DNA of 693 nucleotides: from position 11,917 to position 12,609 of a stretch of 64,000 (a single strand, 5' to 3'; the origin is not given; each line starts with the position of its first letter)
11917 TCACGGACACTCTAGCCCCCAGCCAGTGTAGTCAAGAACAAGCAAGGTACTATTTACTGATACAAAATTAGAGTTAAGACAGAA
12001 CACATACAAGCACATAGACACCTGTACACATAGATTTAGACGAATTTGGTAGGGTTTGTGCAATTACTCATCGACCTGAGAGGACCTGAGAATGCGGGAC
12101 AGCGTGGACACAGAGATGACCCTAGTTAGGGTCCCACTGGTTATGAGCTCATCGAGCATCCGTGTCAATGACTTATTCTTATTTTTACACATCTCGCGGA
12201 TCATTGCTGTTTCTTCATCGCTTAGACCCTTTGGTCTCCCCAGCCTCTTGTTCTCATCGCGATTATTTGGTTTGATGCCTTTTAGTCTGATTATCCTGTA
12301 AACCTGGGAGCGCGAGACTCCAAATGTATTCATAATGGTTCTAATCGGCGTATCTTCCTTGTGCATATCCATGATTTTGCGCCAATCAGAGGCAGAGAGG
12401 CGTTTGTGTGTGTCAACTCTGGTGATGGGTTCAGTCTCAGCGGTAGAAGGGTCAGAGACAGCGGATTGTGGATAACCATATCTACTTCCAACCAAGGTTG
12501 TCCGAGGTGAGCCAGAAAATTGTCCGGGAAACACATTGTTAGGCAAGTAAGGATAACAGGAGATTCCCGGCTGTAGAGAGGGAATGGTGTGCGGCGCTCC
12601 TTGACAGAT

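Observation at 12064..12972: Stand-alone Tc1/paired-type bipartite HTH domain fused to a P/Q/G-rich region: a Pax-like transcription factor or domesticated transposase DNA-binding module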

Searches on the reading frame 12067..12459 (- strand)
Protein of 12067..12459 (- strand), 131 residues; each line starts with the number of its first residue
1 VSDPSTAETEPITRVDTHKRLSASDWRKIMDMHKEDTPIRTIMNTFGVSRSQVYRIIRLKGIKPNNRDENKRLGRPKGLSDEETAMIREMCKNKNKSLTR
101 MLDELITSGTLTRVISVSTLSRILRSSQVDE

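Call 10: search_solved_structures(query=window:12067-12459:-, max_evalue=10, show_alignments=3)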
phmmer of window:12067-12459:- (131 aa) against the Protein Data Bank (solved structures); distinct sequences matched with E-value up to 10: 6.
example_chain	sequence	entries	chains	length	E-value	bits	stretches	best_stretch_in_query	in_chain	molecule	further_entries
2m8e_A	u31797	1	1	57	0.41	14.2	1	19-58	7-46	SLEEPING BEAUTY TRANSPOSASE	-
2lvs_A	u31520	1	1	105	0.63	13.6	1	30-91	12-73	Putative uncharacterized protein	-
2eke_C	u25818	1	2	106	0.74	13.4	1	4-52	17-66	Ubiquitin-like protein SMT3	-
3qht_A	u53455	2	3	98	0.98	13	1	5-52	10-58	Ubiquitin-like protein SMT3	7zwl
1l2n_A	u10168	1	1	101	1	12.9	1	5-52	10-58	Ubiquitin-like protein SMT3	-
4v8p_BE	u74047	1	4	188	1.2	12.7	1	50-108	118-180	60S RIBOSOMAL PROTEIN L9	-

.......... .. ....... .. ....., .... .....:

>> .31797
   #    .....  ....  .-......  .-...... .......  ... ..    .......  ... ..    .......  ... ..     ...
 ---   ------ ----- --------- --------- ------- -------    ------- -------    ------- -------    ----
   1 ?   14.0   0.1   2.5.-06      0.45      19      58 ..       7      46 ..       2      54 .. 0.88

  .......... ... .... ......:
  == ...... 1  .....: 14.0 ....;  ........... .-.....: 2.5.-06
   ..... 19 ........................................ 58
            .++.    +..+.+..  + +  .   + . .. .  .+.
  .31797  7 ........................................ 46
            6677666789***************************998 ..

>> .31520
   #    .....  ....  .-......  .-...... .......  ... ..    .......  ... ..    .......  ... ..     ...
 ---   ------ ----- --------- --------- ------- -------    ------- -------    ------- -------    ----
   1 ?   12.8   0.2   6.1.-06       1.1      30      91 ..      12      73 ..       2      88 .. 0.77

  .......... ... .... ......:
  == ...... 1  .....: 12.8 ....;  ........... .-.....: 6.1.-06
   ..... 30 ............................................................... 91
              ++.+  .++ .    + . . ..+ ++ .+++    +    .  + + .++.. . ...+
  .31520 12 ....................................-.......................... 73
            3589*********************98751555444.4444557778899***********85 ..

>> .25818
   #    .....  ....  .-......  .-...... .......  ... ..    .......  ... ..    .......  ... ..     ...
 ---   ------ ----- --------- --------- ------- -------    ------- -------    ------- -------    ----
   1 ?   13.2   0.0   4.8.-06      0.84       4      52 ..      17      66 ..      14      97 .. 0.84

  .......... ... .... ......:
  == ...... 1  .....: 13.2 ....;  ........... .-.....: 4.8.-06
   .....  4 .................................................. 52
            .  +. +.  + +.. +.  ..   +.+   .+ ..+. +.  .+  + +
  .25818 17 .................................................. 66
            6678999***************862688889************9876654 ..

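Call 21: search_solved_structures(query=A2, max_evalue=10, show_alignments=4)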
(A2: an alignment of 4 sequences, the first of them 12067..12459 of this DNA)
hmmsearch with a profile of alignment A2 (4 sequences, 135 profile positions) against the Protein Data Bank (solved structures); distinct sequences matched with E-value up to 10: 6.
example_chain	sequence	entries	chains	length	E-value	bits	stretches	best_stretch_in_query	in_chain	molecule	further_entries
2m8e_A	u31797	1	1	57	0.031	17.6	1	26-62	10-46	SLEEPING BEAUTY TRANSPOSASE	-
2lvs_A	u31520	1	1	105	0.18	15.1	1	35-95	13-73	Putative uncharacterized protein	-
2w4a_C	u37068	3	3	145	0.57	13.5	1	51-81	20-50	MYOSIN LIGHT CHAIN 3, SKELETAL MUSCLE ISOFORM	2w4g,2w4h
1xsv_A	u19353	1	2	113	1.1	12.6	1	37-65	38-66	Hypothetical UPF0122 protein SAV1236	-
2mys_C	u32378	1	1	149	1.6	12.1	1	50-81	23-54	MYOSIN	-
1m8q_C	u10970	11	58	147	1.6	12.1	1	50-81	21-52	Skeletal muscle Myosin II Essential Light Chain | SKELETAL MUSCLE MYOSIN II ESSENTIAL; LIGHT CHAIN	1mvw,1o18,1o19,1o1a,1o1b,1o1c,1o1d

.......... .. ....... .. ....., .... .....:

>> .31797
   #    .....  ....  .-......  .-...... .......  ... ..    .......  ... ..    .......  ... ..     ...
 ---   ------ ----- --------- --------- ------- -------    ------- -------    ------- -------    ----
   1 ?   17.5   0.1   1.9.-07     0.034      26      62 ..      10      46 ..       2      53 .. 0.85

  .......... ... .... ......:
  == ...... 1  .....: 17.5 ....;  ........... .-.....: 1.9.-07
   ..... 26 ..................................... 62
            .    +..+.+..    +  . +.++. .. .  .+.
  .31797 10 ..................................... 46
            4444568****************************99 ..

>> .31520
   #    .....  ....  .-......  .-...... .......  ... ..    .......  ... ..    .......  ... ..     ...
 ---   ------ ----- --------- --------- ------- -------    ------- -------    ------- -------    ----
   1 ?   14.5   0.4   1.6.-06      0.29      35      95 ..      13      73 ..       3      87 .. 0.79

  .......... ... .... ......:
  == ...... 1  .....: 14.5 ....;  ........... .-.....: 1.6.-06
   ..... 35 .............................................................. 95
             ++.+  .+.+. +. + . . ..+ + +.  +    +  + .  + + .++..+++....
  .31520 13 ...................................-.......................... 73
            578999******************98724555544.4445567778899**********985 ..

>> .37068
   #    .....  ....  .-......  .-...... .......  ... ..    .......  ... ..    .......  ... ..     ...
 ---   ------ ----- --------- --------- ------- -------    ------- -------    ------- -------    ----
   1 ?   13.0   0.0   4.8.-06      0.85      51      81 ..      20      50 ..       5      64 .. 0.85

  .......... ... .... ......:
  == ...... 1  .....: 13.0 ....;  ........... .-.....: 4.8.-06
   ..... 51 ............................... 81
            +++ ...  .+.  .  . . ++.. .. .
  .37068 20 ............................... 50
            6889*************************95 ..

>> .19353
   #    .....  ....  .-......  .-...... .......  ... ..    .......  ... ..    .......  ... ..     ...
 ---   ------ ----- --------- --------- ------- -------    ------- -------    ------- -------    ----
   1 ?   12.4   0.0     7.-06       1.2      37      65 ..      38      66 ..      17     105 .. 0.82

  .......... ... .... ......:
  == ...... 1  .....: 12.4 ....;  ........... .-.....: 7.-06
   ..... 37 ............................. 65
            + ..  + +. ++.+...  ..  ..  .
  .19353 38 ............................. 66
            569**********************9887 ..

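Call 26: search_protein_representatives(alignment_id=A2)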
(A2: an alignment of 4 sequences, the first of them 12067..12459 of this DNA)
Query: 4 sequences, 135 profile positions. Proteins with E-value up to 0.001 (for the whole library): 57; up to 1e-10: 2; up to 1e-30: 1. The best 57 are listed.
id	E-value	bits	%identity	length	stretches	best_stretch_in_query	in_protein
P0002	8.2e-76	268.9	-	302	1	1-135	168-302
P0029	4.0e-13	65.9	-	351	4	18-64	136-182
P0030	4.3e-09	52.8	-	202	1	8-127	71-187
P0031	5.5e-09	52.5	-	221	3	21-72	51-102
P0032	2.0e-08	50.7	-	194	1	24-132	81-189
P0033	1.0e-07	48.4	-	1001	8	23-81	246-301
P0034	1.1e-07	48.2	-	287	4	28-67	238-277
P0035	6.0e-07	45.9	-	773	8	22-69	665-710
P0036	1.3e-06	44.8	-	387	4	24-90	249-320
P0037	1.9e-06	44.2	-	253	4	35-63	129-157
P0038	2.1e-06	44.1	-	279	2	22-72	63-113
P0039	5.7e-06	42.7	-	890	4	15-78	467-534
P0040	5.8e-06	42.7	-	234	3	31-85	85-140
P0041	8.7e-06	42.1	-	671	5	51-95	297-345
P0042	1.8e-05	41.1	-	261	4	33-71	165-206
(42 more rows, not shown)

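Call 28: list_cluster_members(proteins=[P0030, P0032, P0029, P0003, P0004])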
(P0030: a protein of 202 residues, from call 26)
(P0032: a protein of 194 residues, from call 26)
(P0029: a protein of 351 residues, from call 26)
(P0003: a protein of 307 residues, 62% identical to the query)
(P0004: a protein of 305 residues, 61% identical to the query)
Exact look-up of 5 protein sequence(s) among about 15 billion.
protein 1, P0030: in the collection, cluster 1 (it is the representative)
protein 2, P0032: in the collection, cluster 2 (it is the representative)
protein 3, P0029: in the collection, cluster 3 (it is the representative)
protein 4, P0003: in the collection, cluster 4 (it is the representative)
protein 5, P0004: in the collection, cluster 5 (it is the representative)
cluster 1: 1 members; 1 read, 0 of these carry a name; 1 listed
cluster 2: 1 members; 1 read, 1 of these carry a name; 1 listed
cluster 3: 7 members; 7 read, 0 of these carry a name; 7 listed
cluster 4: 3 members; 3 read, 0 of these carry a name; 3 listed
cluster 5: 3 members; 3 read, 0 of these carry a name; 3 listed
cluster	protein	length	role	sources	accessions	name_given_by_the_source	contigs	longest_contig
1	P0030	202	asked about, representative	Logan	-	-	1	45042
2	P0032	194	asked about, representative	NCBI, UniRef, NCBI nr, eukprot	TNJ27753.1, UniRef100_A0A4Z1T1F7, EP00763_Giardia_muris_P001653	hypothetical protein GMRT_10103 [Giardia muris] | Uncharacterized protein n=1 Tax=Giardia muris TaxID=5742 RepID=A0A4Z1T1F7_GIAMU | TNJ27753.1 hypothetical protein GMRT_10103 [Giardia muris]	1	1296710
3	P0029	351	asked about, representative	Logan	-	-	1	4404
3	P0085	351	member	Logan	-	-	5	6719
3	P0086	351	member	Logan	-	-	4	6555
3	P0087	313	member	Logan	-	-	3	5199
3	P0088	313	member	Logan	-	-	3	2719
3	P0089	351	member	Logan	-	-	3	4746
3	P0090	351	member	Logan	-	-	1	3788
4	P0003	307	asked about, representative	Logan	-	-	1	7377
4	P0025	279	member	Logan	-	-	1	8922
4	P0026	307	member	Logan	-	-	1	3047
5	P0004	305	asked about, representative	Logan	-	-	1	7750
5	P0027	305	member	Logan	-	-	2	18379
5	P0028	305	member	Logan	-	-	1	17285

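Call 30: search_protein_families(library=pfam, alignment_id=A3, max_evalue=0.001)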
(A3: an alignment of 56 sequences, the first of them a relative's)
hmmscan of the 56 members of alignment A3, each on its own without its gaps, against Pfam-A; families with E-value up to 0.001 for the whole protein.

A. member 1, P0029 (351 aa): 7 families
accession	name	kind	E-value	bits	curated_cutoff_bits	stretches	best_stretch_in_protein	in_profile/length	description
PF04218.19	CENP-B_N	-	9.7e-45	150.5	21.2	4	292-341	2-51/53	CENP-B N-terminal DNA-binding domain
PF02796.21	HTH_7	-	3.3e-23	82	23.8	1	305-333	14-42/45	Helix-turn-helix domain of resolvase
PF13518.12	HTH_28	-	2.1e-18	66.5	25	1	302-334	2-34/52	Helix-turn-helix domain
PF13384.12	HTH_23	-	1.3e-17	63.5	24.6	1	300-335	5-40/50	Homeodomain-like domain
PF05043.19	Mga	-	2.9e-12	47.4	21.1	0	156-189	28-61/87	Mga helix-turn-helix domain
PF13613.12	HTH_Tnp_4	-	2.6e-05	24.2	27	0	322-340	29-47/53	Helix-turn-helix of DDE superfamily endonuclease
PF13551.12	HTH_29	-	0.00011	22.6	28.1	0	302-334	1-34/64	Winged helix-turn helix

B. families by the number of members that match (of 56 scanned): 207 families (the first 25 are shown)
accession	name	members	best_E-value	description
PF13384.12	HTH_23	51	6.1e-57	Homeodomain-like domain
PF02796.21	HTH_7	51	2.4e-50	Helix-turn-helix domain of resolvase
PF13518.12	HTH_28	50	4.6e-67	Helix-turn-helix domain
PF13936.12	HTH_38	39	1.5e-35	Helix-turn-helix domain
PF13551.12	HTH_29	39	7.8e-29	Winged helix-turn helix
PF08281.18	Sigma70_r4_2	38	1.9e-36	Sigma-70, region 4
PF04545.22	Sigma70_r4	36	4.5e-29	Sigma-70, region 4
PF08279.18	HTH_11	32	1.9e-22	HTH domain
PF13542.12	HTH_Tnp_ISL3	30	6.3e-27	Helix-turn-helix domain of transposase family ISL3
PF00196.25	GerE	29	5.9e-28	Bacterial regulatory proteins, luxR family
PF14493.12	HTH_40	28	6.3e-32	Helix-turn-helix domain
PF04255.20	DUF433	27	6.4e-18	Protein of unknown function (DUF433)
PF13412.12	HTH_24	26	1.5e-22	Winged helix-turn-helix DNA-binding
PF04218.19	CENP-B_N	25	9.7e-45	CENP-B N-terminal DNA-binding domain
PF01978.25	TrmB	25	5.6e-27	Sugar-specific transcriptional regulator TrmB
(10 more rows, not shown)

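Call 31: predict_structure(alignment_id=A2)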
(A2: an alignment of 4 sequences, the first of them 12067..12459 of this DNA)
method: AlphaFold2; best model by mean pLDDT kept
length: 131 residues; sequences in the alignment: 4
mean_pLDDT: 70.7   pTM: 0.39
mean pLDDT of the five models: 70.7, 70.4, 69.4, 68.5, 67.0
residues with pLDDT >= 90: 0; 70-90: 87; 50-70: 20; < 50: 24
segments of 3 or more residues with pLDDT < 50: 1-13, 65-72, 129-131
pLDDT, mean of each block of 10 residues (from residue 1): 39 56 83 84 87 80 47 61 82 80 82 77 66 33
secondary structure, 60 per line:
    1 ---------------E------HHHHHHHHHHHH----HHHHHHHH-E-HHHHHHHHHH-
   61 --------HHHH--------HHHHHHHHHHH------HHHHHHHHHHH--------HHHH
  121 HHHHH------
elements in order: H23-34 H39-46 H50-59 H69-72 H81-91 H98-108 H117-125

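Call 34: fold_search(model_id=the predicted structure, library=pdb)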
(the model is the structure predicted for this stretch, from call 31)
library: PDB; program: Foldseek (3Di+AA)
matches with E <= 10: 318; with E <= 0.001: 0
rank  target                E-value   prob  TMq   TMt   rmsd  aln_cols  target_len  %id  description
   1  1k78_A                3.7e-02  0.99  0.35  0.37  11.1       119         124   20  Pax5(1-149)+Ets-1(331-440)+DNA (released 2002-01-04)
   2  6pax_A                4.1e-02  0.98  0.33  0.33  10.5       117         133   20  CRYSTAL STRUCTURE OF THE HUMAN PAX-6 PAIRED DOMAIN-DNA COMPLEX REVEALS A GENERAL MODEL FOR PAX PROTEIN-DNA INTERACTION (released 1999-07-13)
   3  2k27_MODEL_1_A        4.8e-02  0.94  0.29  0.25  19.2       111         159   21  Solution structure of Human Pax8 Paired Box Domain (released 2008-09-30)
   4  1pdn_C                5.7e-02  0.96  0.31  0.32  10.1       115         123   21  CRYSTAL STRUCTURE OF A PAIRED DOMAIN-DNA COMPLEX AT 2.5 ANGSTROMS RESOLUTION REVEALS STRUCTURAL BASIS FOR PAX DEVELOPM (released 1995-07-31)
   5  1u78_A                7.0e-02  0.95  0.29  0.36  11.4       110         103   20  Structure of the bipartite DNA-binding domain of Tc3 transposase bound to transposon DNA (released 2004-08-31)
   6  3iuo_A                1.5e-01  0.66  0.27  0.31   9.8       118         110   14  The Crystal Structure of the C-terminal domain of the ATP-dependent DNA helicase RecQ from Porphyromonas gingivalis to (released 2009-09-08)
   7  8q4d_A                1.8e-01  0.77  0.29  0.11  13.3       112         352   16  IstA-IstB(E167Q) Strand Transfer Complex (released 2024-07-10)
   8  8b4h_A                1.9e-01  0.80  0.29  0.11  11.3       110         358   13  IstA transposase cleaved donor complex (released 2023-05-03)
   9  3iuo_B                3.7e-01  0.63  0.30  0.35  10.2       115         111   15  The Crystal Structure of the C-terminal domain of the ATP-dependent DNA helicase RecQ from Porphyromonas gingivalis to (released 2009-09-08)
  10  2lvs_MODEL_1_A        4.2e-01  0.60  0.29  0.35  12.8       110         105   18  NMR solution structure of a CRISPR repeat binding protein (released 2013-01-23)
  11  7s03_A                5.8e-01  0.28  0.25  0.30  11.6       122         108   17  DNA-binding domain of human SETMAR in complex with Hsmar1 terminal inverted repeat (TIR) DNA (released 2022-08-03)
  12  5l0p                  8.0e-01  0.28  0.25  0.12  10.9        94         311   16  Symmetry-based assembly of a two-dimensional protein lattice (released 2017-03-29)
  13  4eqq_A                8.4e-01  0.25  0.23  0.28  12.0       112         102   10  Structure of Ltp, a superinfection exclusion protein from the Streptococcus thermophilus temperate phage TP-J34 (released 2013-06-05)
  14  8b4h_C                8.9e-01  0.41  0.28  0.11  11.6       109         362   14  IstA transposase cleaved donor complex (released 2023-05-03)
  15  9n9q_C                8.9e-01  0.21  0.25  0.13  12.8       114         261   18  Cryo-EM structure of the RNA-guided transcription complex (released 2025-12-24)
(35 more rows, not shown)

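Call 43: search_solved_structures(query=A5, max_evalue=10, show_alignments=3)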
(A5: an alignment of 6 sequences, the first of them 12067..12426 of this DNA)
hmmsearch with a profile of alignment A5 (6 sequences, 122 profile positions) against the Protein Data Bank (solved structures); distinct sequences matched with E-value up to 10: 17.
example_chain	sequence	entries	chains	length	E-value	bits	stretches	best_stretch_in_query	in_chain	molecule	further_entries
2lvs_A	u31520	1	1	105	0.00056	23.2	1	16-84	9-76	Putative uncharacterized protein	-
9tz5_e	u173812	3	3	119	0.051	16.9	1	33-101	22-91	Large ribosomal subunit protein bL20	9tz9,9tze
2m8e_A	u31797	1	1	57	0.059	16.7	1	7-47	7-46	SLEEPING BEAUTY TRANSPOSASE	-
1s7o_A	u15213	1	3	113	0.15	15.3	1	8-47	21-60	Hypothetical UPF0122 protein SPy1201/SpyM3_0842/SPs1042/spyM18_1152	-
7unr_S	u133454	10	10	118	0.18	15.1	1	21-97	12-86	50S ribosomal protein L20 | Large ribosomal subunit protein bL20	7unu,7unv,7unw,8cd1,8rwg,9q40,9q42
6spb_Q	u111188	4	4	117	0.2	15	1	22-97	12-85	50S ribosomal protein L20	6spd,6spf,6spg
6v39_P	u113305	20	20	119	0.24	14.7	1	21-104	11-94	50S ribosomal protein L20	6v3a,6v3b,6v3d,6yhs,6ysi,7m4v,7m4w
9evs_e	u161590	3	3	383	0.27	14.5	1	9-65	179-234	mS45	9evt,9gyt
4v4v_BO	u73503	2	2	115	0.52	13.6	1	32-104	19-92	50S RIBOSOMAL PROTEIN L20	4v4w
2l0k_A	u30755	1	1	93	0.53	13.6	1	19-58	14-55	Stage III sporulation protein D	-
10qm_Y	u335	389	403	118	0.56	13.5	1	32-104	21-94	50S ribosomal protein L20 | Large ribosomal subunit protein bL20 | 50S ribosomal protein L18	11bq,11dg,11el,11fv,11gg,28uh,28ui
5wdt_Q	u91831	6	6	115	0.58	13.5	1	32-104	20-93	50S ribosomal protein L20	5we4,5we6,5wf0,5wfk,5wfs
23wi_Q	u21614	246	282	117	0.6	13.4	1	32-104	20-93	50S ribosomal protein L20 | 50S ribosomal protein bL20 | Large ribosomal subunit protein bL20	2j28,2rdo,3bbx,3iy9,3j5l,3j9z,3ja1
4zmr_A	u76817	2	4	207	0.68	13.3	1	62-117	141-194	Response regulator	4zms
6x04_B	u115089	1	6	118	1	12.7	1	6-55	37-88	VHH-SAN5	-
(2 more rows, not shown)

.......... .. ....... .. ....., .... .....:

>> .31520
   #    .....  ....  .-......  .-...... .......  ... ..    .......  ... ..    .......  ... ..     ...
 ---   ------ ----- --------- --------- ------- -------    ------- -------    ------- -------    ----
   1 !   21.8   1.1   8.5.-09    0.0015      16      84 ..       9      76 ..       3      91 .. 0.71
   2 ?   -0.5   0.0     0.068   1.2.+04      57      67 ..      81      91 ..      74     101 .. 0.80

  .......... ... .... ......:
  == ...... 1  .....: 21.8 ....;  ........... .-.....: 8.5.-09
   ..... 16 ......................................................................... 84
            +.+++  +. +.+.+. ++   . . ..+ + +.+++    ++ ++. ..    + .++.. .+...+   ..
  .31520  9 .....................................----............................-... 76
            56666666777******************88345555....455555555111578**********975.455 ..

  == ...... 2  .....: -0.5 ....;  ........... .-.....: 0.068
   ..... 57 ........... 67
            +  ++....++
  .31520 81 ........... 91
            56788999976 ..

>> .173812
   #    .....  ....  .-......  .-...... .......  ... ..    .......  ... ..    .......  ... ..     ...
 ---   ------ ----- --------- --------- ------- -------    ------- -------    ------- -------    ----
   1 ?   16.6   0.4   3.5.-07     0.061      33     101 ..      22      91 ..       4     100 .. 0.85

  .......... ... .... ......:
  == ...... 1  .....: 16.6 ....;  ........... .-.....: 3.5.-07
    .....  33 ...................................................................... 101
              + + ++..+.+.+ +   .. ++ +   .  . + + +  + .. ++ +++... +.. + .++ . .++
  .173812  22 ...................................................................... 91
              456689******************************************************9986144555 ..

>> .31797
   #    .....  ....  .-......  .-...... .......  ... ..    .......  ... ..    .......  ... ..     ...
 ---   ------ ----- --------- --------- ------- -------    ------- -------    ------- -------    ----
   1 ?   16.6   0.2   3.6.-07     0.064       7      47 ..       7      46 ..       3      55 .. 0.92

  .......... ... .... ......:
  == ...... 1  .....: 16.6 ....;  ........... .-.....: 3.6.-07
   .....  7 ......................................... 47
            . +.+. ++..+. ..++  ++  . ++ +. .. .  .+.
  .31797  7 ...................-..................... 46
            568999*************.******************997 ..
